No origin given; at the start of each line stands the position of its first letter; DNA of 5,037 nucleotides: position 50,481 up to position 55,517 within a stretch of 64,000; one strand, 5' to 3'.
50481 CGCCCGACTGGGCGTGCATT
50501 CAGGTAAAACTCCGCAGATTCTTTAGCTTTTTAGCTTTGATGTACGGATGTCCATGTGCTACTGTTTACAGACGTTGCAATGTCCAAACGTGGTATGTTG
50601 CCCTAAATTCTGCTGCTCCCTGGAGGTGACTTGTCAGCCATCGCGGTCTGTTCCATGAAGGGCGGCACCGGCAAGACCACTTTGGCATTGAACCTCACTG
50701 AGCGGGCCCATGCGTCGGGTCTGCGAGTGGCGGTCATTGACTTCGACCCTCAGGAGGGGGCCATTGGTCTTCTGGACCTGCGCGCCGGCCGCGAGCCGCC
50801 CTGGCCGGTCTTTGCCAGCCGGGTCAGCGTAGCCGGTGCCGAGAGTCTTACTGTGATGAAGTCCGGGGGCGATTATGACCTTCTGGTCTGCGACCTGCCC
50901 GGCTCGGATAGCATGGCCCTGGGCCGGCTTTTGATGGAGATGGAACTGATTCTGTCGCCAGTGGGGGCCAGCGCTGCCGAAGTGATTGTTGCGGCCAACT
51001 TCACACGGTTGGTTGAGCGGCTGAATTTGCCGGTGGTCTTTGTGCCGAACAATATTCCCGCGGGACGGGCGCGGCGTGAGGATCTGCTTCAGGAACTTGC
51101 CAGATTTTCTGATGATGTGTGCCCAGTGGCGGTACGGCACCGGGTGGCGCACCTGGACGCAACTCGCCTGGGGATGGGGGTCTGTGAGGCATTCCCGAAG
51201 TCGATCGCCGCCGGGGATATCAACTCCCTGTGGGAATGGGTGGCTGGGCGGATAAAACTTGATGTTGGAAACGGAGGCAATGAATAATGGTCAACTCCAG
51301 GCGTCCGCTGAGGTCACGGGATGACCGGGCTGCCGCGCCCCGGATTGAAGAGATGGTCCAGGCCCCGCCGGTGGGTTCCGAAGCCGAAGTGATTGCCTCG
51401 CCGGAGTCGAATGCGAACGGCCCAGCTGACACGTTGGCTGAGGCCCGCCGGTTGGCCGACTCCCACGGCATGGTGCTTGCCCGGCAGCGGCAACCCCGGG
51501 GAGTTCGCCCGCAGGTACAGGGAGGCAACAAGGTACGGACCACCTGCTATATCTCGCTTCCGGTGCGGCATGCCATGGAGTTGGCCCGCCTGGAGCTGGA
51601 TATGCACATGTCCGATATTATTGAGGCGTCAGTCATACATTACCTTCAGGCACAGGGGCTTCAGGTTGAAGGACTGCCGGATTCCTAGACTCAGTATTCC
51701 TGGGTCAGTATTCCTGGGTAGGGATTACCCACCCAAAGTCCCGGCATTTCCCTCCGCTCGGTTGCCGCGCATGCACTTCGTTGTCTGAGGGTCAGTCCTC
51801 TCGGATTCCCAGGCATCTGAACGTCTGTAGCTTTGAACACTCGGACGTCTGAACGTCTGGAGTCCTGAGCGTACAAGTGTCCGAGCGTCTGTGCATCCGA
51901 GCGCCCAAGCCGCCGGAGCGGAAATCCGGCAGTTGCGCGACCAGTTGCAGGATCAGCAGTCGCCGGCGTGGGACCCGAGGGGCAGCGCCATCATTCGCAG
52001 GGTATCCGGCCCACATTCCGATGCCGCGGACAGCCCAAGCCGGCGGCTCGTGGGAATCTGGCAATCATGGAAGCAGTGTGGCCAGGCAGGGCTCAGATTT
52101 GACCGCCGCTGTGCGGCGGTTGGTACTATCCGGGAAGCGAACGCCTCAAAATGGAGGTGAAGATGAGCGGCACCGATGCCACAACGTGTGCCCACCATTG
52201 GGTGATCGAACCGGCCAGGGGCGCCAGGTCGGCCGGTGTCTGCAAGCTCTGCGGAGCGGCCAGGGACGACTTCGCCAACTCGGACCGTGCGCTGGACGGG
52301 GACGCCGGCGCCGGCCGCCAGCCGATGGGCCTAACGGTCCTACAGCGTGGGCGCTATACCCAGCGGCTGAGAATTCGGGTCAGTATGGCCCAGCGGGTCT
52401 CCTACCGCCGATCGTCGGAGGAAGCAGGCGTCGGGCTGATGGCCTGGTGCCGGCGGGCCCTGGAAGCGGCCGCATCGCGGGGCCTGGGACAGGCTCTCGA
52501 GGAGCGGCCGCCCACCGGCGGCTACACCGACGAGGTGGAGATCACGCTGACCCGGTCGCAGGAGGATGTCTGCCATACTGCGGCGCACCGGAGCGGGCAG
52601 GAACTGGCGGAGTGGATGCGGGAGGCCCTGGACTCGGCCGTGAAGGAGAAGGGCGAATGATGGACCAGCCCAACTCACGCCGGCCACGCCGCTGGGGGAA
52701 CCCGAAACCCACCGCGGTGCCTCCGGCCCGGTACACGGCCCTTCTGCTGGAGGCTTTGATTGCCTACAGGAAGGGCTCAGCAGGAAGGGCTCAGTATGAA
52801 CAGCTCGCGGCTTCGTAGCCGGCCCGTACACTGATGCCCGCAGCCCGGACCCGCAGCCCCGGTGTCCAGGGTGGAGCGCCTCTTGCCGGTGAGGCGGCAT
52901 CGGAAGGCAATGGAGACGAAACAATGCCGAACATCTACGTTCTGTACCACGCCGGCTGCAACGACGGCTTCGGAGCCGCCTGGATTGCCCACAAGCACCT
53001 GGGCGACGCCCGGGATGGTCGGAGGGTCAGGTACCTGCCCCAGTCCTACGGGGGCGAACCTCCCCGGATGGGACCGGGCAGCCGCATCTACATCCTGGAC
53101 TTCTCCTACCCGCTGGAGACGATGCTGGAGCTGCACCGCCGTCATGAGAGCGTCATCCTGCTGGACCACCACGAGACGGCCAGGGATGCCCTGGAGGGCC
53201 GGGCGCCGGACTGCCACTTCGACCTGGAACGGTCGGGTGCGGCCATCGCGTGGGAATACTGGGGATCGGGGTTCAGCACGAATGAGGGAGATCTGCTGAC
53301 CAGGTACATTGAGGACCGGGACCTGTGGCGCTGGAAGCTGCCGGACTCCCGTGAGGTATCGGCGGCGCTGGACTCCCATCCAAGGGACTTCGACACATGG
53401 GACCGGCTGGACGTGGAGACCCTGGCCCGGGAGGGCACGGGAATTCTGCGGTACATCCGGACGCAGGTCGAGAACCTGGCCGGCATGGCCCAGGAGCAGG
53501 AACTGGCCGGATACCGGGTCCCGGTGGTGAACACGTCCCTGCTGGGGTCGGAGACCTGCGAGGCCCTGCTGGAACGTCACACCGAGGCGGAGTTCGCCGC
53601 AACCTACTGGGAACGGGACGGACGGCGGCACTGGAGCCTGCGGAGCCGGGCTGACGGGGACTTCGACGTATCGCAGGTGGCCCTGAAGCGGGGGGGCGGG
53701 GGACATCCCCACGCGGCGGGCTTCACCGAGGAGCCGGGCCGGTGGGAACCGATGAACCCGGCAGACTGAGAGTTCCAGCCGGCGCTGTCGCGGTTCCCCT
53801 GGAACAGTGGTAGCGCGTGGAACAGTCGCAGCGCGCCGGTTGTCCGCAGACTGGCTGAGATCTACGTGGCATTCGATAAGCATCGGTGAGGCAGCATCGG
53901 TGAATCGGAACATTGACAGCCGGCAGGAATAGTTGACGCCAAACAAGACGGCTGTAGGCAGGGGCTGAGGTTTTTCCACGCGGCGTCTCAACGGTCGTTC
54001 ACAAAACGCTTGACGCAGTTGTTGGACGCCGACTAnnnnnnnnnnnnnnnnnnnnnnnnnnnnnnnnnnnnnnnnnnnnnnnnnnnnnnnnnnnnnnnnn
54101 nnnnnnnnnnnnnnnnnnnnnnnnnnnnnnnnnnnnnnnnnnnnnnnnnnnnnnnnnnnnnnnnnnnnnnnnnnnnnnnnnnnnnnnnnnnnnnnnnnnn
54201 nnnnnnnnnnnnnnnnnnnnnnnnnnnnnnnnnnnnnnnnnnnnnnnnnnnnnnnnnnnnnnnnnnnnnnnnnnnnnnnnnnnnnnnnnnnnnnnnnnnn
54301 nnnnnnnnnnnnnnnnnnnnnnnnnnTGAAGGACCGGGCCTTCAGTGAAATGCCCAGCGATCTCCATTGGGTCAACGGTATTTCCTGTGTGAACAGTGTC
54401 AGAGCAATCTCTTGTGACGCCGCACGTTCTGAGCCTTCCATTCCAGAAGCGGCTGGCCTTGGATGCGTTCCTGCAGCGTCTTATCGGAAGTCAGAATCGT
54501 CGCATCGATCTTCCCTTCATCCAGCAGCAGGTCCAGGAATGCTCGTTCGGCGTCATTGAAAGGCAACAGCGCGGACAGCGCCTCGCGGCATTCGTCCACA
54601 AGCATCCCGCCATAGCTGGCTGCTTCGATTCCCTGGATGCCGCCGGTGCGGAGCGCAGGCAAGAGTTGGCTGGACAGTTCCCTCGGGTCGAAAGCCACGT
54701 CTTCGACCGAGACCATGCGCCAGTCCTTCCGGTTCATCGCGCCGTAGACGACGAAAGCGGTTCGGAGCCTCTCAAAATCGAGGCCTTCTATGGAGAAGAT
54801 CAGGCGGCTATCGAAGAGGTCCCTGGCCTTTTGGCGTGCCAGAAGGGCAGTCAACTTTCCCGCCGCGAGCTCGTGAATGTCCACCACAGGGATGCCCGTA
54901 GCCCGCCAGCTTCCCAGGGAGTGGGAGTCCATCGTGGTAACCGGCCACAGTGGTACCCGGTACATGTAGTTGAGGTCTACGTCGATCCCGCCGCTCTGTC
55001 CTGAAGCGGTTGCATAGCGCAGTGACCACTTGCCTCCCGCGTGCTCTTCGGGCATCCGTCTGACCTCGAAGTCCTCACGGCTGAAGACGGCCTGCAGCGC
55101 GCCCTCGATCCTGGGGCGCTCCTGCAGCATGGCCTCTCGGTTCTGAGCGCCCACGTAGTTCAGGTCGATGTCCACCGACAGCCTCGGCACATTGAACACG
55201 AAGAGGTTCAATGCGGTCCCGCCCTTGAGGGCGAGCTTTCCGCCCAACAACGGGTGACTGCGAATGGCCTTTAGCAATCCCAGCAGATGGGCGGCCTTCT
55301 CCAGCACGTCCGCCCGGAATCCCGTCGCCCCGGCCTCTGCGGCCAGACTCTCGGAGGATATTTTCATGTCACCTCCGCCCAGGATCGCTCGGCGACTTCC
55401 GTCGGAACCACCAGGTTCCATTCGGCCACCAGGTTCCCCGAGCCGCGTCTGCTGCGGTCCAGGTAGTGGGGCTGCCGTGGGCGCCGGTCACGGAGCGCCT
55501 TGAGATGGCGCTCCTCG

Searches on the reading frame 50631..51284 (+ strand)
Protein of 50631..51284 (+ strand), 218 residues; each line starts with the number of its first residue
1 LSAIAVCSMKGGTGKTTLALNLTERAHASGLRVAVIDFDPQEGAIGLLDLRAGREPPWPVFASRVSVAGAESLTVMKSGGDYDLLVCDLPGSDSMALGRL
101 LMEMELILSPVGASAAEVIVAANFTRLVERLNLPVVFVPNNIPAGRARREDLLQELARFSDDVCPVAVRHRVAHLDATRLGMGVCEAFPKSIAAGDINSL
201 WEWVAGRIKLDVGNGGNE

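Call 104: search_protein_families(library=pfam, proteins=[P0155, P0158, P0161, P0154, P0156, P0168], max_evalue=0.01)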
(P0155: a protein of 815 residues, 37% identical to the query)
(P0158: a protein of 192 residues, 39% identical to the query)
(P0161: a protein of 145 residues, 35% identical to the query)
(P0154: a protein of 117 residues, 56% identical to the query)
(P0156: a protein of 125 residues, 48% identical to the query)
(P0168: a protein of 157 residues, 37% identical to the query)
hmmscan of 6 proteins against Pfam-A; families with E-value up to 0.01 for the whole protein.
P0155 (815 aa): 7 families
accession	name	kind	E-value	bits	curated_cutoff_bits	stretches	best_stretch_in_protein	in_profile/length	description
PF24142.1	Beta-sand_ComC_1st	-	2.4e-15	57.5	27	0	56-85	44-74/79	EGF-like domain-containing protein ComC first beta-sandwich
PF24842.1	UFD1_N2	-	2.2e-11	44.1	37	0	68-98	16-46/76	Ubiquitin fusion degradation protein UFD1, N-terminal subdomain 2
PF15585.11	Imm7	-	1.2e-09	39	25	0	52-96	80-124/130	Immunity protein 7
PF05803.17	Chordopox_L2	-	4.1e-08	33.4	27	0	787-805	26-44/81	Chordopoxvirus L2 protein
PF11492.14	Dicistro_VP4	-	1.2e-07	32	22.6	0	91-111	19-39/57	Cricket paralysis virus, VP4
PF22515.2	DUF6996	-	4.6e-07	30.2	27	0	71-103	37-71/71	Domain of unknown function (DUF6996)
PF09496.15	CENP-O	-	0.0015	19.1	23.9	0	55-82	29-55/197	Cenp-O kinetochore centromere component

P0158 (192 aa): 0 families

P0161 (145 aa): 0 families

P0154 (117 aa): 0 families

P0156 (125 aa): 0 families

P0168 (157 aa): 0 families

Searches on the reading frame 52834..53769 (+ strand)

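Call 51: search_protein_families(library=phrogs, proteins=[window:52834-53769:+], max_evalue=0.01)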
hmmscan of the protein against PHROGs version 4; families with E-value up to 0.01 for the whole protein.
window:52834-53769:+ (311 aa): 1 family
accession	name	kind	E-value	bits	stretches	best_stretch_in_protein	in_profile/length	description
phrog_4771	-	other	1.8e-68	232.3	1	31-307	15-291/363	DHH phosphoesterase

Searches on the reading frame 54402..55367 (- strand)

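Call 104: search_protein_families(library=pfam, proteins=[P0155, P0158, P0161, P0154, P0156, P0168], max_evalue=0.01)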
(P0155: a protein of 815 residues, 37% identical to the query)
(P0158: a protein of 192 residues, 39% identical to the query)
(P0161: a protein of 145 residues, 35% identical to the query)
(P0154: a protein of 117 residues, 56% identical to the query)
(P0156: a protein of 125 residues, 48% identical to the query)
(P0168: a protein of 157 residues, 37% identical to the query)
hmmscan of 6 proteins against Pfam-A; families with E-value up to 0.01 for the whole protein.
P0155 (815 aa): 7 families
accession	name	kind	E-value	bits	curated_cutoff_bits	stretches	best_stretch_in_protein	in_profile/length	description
PF24142.1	Beta-sand_ComC_1st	-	2.4e-15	57.5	27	0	56-85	44-74/79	EGF-like domain-containing protein ComC first beta-sandwich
PF24842.1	UFD1_N2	-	2.2e-11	44.1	37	0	68-98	16-46/76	Ubiquitin fusion degradation protein UFD1, N-terminal subdomain 2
PF15585.11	Imm7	-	1.2e-09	39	25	0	52-96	80-124/130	Immunity protein 7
PF05803.17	Chordopox_L2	-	4.1e-08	33.4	27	0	787-805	26-44/81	Chordopoxvirus L2 protein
PF11492.14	Dicistro_VP4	-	1.2e-07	32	22.6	0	91-111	19-39/57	Cricket paralysis virus, VP4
PF22515.2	DUF6996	-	4.6e-07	30.2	27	0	71-103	37-71/71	Domain of unknown function (DUF6996)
PF09496.15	CENP-O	-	0.0015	19.1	23.9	0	55-82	29-55/197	Cenp-O kinetochore centromere component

P0158 (192 aa): 0 families

P0161 (145 aa): 0 families

P0154 (117 aa): 0 families

P0156 (125 aa): 0 families

P0168 (157 aa): 0 families
